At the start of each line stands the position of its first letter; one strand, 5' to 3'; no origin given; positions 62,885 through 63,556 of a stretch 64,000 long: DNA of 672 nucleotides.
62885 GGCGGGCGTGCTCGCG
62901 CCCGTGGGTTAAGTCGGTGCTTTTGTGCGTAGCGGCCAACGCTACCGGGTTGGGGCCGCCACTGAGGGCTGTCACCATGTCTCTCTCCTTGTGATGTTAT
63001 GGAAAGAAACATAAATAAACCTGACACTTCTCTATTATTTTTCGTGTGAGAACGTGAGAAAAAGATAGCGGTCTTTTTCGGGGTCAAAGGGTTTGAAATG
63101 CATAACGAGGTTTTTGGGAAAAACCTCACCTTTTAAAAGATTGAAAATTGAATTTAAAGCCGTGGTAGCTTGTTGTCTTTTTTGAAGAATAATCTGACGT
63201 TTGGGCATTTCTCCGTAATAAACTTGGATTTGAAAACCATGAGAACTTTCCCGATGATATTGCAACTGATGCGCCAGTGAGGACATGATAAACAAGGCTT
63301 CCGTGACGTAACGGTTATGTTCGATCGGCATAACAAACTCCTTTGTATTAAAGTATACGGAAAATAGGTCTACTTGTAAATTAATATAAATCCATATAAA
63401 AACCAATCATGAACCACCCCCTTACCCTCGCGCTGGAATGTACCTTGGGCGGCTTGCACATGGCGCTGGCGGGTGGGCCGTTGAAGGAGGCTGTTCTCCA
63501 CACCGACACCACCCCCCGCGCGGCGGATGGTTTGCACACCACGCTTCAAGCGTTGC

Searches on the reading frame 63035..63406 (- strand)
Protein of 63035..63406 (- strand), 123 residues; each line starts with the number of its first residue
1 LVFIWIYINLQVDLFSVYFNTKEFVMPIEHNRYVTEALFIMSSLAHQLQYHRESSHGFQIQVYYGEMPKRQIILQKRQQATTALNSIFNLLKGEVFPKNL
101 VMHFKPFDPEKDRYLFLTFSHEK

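Call 77: search_protein_families(library=pfam, proteins=[window:63035-63406:-], max_evalue=0.1)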
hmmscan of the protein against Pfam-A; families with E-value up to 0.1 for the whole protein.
window:63035-63406:- (123 aa): 1 family
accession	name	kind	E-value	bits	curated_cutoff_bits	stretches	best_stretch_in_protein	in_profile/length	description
PF09519.16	RE_HindVP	-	0.072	12.5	25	1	11-82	20-90/332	HindVP restriction endonuclease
